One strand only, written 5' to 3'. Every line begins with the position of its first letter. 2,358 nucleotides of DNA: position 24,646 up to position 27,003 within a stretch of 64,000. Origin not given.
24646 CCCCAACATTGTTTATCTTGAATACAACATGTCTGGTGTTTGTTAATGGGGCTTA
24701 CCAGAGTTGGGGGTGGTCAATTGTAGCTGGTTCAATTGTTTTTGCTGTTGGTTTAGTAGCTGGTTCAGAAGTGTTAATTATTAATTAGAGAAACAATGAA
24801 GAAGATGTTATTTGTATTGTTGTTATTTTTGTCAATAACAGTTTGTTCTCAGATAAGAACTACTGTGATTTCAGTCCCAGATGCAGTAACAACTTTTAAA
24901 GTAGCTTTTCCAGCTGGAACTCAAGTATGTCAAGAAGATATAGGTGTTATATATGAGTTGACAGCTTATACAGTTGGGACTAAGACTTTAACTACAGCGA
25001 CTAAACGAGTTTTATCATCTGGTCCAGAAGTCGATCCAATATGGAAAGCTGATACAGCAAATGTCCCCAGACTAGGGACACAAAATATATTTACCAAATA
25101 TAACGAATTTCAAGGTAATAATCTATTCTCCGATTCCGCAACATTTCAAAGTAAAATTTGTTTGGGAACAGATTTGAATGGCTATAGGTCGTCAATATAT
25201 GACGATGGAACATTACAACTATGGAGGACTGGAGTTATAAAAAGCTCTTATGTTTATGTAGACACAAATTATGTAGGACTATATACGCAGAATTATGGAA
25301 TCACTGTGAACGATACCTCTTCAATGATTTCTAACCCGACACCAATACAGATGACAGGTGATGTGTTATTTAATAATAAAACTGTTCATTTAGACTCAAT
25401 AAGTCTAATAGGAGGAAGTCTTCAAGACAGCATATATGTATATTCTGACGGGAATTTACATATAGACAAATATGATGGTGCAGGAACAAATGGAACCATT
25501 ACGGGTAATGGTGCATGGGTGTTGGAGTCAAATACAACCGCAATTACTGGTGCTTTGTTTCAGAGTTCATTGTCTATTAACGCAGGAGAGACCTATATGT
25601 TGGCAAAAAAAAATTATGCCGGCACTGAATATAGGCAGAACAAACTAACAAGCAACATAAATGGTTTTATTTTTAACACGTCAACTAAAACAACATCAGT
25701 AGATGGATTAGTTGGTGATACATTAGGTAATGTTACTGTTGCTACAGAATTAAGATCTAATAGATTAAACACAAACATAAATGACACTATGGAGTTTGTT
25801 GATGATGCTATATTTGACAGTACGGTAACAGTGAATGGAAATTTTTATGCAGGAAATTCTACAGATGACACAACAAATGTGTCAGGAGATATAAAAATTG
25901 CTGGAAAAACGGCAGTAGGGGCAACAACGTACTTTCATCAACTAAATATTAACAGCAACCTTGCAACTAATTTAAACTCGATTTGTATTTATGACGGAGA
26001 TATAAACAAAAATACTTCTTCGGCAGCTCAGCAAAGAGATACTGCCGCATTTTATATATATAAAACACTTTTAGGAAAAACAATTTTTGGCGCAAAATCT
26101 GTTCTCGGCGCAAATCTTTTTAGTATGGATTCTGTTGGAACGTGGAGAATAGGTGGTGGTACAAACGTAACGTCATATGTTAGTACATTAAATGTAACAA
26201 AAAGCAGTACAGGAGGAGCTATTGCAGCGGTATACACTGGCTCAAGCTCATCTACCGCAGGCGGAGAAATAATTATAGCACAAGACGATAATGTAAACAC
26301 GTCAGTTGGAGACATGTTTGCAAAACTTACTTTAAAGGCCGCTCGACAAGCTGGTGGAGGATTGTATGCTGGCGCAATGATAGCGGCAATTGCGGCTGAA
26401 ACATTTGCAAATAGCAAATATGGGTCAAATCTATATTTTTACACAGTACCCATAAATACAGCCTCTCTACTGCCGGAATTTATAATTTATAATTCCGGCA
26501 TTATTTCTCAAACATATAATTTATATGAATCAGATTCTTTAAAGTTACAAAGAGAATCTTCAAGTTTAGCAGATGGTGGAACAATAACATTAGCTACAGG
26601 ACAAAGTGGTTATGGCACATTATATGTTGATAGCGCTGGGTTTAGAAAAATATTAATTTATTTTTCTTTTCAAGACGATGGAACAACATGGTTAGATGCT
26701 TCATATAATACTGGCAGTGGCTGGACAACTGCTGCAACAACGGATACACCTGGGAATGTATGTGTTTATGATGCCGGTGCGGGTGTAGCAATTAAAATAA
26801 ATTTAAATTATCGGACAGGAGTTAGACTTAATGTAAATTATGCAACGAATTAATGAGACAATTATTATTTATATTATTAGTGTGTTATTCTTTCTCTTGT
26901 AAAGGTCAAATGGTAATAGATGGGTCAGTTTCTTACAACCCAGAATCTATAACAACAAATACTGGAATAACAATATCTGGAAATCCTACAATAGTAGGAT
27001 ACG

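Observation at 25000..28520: Compositionally foreign 3.5-kb cassette: chimeric secreted fibre-like protein, SGNH lipoprotein and a membrane coiled-coil protein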

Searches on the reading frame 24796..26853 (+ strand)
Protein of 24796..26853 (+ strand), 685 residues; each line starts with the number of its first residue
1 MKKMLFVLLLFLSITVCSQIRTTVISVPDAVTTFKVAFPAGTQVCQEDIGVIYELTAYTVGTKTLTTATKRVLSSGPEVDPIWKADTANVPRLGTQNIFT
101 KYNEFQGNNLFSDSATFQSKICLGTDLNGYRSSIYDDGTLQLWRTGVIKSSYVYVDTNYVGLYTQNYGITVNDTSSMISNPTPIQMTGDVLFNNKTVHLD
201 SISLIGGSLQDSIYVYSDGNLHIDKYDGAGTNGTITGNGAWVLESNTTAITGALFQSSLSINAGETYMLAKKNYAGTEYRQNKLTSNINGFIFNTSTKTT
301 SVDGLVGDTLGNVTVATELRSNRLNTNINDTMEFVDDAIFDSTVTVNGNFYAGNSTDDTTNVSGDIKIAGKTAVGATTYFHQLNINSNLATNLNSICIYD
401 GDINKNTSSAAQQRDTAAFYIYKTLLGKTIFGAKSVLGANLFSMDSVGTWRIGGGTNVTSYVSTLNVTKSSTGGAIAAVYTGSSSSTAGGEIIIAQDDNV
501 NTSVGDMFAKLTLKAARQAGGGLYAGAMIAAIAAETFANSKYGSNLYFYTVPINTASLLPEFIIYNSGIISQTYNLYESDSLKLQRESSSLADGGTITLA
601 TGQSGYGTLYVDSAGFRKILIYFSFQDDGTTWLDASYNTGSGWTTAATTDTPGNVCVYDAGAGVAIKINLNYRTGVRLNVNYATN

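Call 6: search_protein_families(library=pfam, proteins=[window:24796-26853:+], max_evalue=0.1)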
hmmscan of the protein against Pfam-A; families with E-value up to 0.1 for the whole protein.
window:24796-26853:+ (685 aa): 0 families

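Call 7: search_protein_families(library=phrogs, proteins=[window:24796-26853:+], max_evalue=0.01)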
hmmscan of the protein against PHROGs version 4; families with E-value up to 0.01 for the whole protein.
window:24796-26853:+ (685 aa): 0 families

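Call 11: find_related_loci(query=window:24796-26853:+, collection=viral_contigs, flank=10000)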
Query window:24796-26853:+ (685 aa) in viral_contigs; peptide patterns used: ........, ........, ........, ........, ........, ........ (x = any residue, [..] = any of these).
No stretch of DNA in the collection matches any of the patterns.

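Call 13: find_homologous_proteins(query=window:24796-26853:+, max_evalue=0.001)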
Query window:24796-26853:+ (685 aa): 5 proteins with E <= 0.001 among 8000 candidates.
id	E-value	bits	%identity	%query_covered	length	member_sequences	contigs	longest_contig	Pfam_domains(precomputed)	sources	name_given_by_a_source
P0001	0.0e+0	1487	100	100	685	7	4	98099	-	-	-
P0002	4.8e-85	305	54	30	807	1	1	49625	PF13229.13,PF05048.20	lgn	-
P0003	1.5e-63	233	75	17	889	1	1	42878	-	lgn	-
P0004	7.7e-36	142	78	15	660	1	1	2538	-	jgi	-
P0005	1.6e-29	121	58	17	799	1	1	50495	-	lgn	-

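Call 19: find_encoding_contigs(protein=P0001, flank=10000, max_places=6)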
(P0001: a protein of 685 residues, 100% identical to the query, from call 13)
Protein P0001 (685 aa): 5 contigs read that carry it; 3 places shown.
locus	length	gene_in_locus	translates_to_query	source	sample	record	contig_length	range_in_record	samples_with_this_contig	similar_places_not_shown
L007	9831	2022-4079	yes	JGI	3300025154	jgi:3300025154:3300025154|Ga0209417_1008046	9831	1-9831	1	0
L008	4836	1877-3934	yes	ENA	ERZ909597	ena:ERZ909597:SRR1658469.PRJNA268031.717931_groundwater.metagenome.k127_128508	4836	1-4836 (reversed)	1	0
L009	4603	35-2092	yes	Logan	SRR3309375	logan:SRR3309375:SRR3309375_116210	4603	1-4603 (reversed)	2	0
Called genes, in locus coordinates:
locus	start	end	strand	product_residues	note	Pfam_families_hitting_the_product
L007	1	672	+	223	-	?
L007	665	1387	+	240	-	PF11380:Stealth_CR2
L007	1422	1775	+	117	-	-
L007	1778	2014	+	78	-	-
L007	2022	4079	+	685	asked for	-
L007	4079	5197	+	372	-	PF00657:Lipase_GDSL (weak), PF13472:Lipase_GDSL_2 (weak)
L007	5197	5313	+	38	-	-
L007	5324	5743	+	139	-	-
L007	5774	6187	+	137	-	PF18925:DUF5675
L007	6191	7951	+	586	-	PF00293:NUDIX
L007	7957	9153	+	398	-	-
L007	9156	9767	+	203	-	-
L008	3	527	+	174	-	?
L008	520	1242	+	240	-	PF11380:Stealth_CR2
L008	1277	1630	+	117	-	-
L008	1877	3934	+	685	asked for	-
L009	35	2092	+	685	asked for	-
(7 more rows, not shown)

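Call 20: find_encoding_contigs(protein=P0002, flank=10000, max_places=4)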
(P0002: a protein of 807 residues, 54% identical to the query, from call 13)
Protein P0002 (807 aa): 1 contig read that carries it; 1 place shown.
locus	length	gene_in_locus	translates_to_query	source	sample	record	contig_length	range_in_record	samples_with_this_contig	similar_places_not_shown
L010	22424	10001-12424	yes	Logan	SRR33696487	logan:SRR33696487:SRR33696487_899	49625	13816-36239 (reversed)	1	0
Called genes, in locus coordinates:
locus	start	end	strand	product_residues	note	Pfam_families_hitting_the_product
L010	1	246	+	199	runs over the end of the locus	-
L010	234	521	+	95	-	-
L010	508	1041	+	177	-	-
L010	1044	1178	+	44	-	-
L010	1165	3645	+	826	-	-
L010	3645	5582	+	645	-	-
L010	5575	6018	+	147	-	-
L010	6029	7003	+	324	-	-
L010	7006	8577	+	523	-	-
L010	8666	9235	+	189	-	-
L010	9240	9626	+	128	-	-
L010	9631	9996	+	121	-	-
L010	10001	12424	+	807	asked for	PF13229:Beta_helix, PF05048:NosD (weak)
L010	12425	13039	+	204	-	-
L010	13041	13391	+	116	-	-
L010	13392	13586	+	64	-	-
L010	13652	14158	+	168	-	PF01832:Glucosaminidase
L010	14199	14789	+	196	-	-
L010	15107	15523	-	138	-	PF02945:Endonuclease_7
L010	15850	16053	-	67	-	-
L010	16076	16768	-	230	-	-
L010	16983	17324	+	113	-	-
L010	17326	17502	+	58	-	-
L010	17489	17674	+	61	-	-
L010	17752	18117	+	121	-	-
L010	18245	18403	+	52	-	-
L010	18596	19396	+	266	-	-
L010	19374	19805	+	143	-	-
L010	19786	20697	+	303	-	-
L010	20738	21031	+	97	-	-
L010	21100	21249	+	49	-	-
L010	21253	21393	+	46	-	-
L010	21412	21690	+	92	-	-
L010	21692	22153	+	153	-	PF04098:Rad52_Rad22 (weak)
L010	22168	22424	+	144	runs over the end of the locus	-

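Call 21: find_encoding_contigs(protein=P0003, flank=10000, max_places=3)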
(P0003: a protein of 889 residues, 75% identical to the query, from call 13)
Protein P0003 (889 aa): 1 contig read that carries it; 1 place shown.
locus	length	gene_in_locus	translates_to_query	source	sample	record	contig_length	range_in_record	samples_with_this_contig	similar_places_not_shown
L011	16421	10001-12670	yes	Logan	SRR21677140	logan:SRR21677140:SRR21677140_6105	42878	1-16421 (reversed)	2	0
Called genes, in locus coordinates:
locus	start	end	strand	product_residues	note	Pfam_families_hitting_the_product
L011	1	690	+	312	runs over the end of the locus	-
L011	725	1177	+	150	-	-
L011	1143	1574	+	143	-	-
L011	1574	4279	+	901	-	-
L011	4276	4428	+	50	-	-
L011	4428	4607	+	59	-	-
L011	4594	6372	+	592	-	-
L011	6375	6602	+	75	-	-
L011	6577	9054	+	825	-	-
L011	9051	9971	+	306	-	-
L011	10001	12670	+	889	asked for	-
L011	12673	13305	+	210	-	-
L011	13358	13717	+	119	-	-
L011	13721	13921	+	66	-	-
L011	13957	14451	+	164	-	PF08291:Peptidase_M15_3, PF05951:Peptidase_M15_2 (weak)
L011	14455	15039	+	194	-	-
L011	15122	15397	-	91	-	-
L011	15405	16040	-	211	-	-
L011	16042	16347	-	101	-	-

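Call 22: find_encoding_contigs(protein=P0005, flank=10000, max_places=3)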
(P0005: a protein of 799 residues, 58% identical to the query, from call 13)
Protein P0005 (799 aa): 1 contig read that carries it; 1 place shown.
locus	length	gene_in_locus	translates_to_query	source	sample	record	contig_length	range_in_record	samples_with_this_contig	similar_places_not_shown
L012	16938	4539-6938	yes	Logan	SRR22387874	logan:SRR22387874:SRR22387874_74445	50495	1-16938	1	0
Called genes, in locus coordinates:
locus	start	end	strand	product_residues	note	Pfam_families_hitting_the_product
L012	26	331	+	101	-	-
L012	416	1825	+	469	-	-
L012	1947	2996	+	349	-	PF18905:DUF5661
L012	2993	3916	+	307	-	-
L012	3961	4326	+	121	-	-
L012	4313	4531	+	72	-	-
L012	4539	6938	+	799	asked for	-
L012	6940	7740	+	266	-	PF03629:SASA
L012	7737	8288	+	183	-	-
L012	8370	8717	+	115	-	-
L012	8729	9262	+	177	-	-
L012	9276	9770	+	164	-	PF08291:Peptidase_M15_3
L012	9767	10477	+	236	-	-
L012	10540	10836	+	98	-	-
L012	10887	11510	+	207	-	PF13578:Methyltransf_24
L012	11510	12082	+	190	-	-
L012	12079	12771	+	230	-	PF04765:TOD1_MUCI70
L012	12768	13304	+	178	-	-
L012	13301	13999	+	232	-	PF11380:Stealth_CR2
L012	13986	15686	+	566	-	PF00293:NUDIX, PF14815:NUDIX_4 (weak), PF20106:DUF6496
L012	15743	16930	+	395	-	-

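Call 23: find_encoding_contigs(protein=P0004, flank=10000, max_places=3)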
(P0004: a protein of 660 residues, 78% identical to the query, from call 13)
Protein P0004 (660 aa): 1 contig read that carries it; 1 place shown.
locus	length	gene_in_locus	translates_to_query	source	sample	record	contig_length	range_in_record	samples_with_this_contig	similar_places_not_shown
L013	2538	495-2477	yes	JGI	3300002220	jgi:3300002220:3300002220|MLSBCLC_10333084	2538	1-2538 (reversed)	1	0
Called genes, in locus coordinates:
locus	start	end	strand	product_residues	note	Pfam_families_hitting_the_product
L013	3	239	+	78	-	?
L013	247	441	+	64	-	-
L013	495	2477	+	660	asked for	-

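Call 30: search_dna_similar(query=window:24796-26853:+, collection=phages, mode=protein, max_rows=20, max_evalue=0.001)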
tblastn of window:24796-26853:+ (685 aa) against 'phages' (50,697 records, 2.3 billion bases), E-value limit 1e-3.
No match.

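Call 63: search_protein_families(library=ncbifam, proteins=[window:24796-26853:+, P0002, P0003, P0005], max_evalue=1)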
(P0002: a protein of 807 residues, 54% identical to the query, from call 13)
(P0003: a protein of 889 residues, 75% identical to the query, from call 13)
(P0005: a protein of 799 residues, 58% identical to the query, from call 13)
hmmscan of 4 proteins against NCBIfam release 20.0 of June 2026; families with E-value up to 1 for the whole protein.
window:24796-26853:+ (685 aa): 0 families

P0002 (807 aa): 3 families
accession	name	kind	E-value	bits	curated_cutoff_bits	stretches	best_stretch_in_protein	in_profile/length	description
TIGR03805.1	beta_helix_1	subfamily_domain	6.2e-08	32.1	141.5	1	187-397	10-219/314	parallel beta-helix domain-containing protein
NF005899.0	PRK07869.1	equivalog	0.019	13.7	418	1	504-614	46-165/471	amidase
NF008475.0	PRK11372.1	equivalog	0.16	12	168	0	705-754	47-92/109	C-type lysozyme inhibitor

P0003 (889 aa): 0 families

P0005 (799 aa): 0 families

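Call 73: search_solved_structures(query=window:24796-26853:+, max_evalue=1)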
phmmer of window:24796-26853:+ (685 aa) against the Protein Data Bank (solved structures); distinct sequences matched with E-value up to 1: 0.

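Call 74: search_solved_structures(query=P0002, max_evalue=0.1)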
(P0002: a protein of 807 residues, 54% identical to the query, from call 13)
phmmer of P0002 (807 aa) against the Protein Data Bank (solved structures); distinct sequences matched with E-value up to 0.1: 0.

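Call 75: search_protein_families(library=phrogs, proteins=[P0002, P0003, P0004, P0005, L010:12425-13039:+, L011:12673-13305:+, L012:7737-8288:+, L012:6940-7740:+, L010:9631-9996:+, L012:3961-4326:+], max_evalue=0.01)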
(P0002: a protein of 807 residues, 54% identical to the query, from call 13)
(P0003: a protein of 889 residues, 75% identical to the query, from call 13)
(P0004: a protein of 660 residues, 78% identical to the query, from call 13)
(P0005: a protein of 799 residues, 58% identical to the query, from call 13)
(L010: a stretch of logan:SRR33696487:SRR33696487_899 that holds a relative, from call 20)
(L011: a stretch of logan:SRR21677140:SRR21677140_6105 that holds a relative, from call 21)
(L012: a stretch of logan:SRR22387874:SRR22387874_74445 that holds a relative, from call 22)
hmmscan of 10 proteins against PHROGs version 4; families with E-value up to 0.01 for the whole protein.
P0002 (807 aa): 1 family
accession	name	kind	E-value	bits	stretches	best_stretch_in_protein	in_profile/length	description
phrog_2234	-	tail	1e-05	25.4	1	291-611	409-741/757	tail spike protein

P0003 (889 aa): 3 families
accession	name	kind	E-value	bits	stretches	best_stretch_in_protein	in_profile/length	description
phrog_4636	-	tail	9.1e-20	71.6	3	402-497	299-390/763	tail spike protein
phrog_6002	-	head and packaging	9.9e-09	34.3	4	651-747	704-797/1183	virion structural protein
phrog_23837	-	head and packaging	2e-08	34.6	2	600-746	196-341/507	virion structural protein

P0004 (660 aa): 0 families

P0005 (799 aa): 3 families
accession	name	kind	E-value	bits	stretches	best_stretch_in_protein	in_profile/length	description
phrog_6002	-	head and packaging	3e-19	69.1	2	172-299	689-816/1183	virion structural protein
phrog_23837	-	head and packaging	1.1e-16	61.8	2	166-276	193-305/507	virion structural protein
phrog_4636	-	tail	3.1e-10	40.1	1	212-330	232-341/763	tail spike protein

L010:12425-13039:+ (204 aa): 0 families

L011:12673-13305:+ (210 aa): 0 families

L012:7737-8288:+ (183 aa): 0 families

L012:6940-7740:+ (266 aa): 0 families

L010:9631-9996:+ (121 aa): 0 families

L012:3961-4326:+ (121 aa): 0 families

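Call 83: search_protein_families(library=phrogs, proteins=[L010:13041-13391:+, L011:13358-13717:+, L012:8370-8717:+, L012:8729-9262:+, L010:13392-13586:+, L010:14199-14789:+, L012:9767-10477:+], max_evalue=0.1)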
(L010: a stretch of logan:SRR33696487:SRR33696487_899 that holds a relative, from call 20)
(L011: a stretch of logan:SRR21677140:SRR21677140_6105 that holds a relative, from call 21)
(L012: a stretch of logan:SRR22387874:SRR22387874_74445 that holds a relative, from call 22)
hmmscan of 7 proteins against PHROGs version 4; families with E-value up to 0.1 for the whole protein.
L010:13041-13391:+ (116 aa): 2 families
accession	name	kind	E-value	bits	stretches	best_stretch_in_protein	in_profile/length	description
phrog_7606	-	unknown function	0.025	16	0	27-82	15-70/134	-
phrog_1009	-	unknown function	0.061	14.4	1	20-90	17-86/103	-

L011:13358-13717:+ (119 aa): 0 families

L012:8370-8717:+ (115 aa): 1 family
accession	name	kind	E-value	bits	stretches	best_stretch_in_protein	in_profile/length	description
phrog_451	-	unknown function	0.083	12.9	1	42-106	53-109/461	-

L012:8729-9262:+ (177 aa): 1 family
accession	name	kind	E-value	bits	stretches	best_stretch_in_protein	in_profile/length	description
phrog_5132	-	unknown function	0.077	12.8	1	19-105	104-180/411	-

L010:13392-13586:+ (64 aa): 1 family
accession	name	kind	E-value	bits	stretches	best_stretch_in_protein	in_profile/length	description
phrog_297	-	lysis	0.057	14.3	1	4-58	12-66/176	holin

L010:14199-14789:+ (196 aa): 2 families
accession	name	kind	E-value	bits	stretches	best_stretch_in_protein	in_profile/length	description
phrog_14652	-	DNA, RNA and nucleotide metabolism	0.012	16.1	1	34-127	46-142/261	DNA binding protein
phrog_21986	-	unknown function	0.076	14.1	0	83-146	8-73/83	-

L012:9767-10477:+ (236 aa): 0 families

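Call 93: search_protein_families(library=padloc, proteins=[window:24796-26853:+], max_evalue=0.01)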
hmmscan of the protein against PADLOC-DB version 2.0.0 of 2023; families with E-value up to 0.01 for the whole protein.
window:24796-26853:+ (685 aa): 0 families

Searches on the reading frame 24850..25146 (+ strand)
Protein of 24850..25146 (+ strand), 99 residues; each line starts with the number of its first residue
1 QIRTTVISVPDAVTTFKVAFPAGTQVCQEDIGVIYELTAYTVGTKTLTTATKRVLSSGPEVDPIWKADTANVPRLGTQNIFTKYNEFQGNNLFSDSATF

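Call 50: find_related_loci(query=A3, collection=metagenome_contigs, flank=10000)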
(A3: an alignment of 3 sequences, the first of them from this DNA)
Query A3 (99 aa) in metagenome_contigs; peptide patterns used: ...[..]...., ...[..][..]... (x = any residue, [..] = any of these).
117 stretches matched a pattern, but none encodes a relative of the query by tblastn (E <= 1e-3).

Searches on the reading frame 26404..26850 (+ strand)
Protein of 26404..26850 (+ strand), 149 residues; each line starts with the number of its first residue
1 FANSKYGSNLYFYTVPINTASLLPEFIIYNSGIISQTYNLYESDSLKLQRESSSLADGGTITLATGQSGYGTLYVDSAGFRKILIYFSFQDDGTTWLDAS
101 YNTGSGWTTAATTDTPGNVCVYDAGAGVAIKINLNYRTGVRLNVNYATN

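Call 46: find_homologous_proteins(query=window:26404-26850:+, max_evalue=0.001)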
Query window:26404-26850:+: 33 candidates shared short words with the query, none scored E <= 0.001.

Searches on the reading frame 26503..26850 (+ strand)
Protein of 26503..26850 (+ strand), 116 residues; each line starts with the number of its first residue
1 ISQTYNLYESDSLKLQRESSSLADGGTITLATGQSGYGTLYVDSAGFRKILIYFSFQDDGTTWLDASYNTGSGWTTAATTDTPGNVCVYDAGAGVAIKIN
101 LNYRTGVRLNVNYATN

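Call 49: find_related_loci(query=A4, collection=genome_contigs, flank=10000)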
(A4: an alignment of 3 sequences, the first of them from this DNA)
Query A4 (116 aa) in genome_contigs; peptide patterns used: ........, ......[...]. (x = any residue, [..] = any of these).
220 stretches matched a pattern, but none encodes a relative of the query by tblastn (E <= 1e-3).

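Call 51: find_related_loci(query=A4, collection=viral_contigs, flank=10000)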
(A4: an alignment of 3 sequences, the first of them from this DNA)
Query A4 (116 aa) in viral_contigs; peptide patterns used: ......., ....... (x = any residue, [..] = any of these).
351 stretches matched a pattern, but none encodes a relative of the query by tblastn (E <= 1e-3).
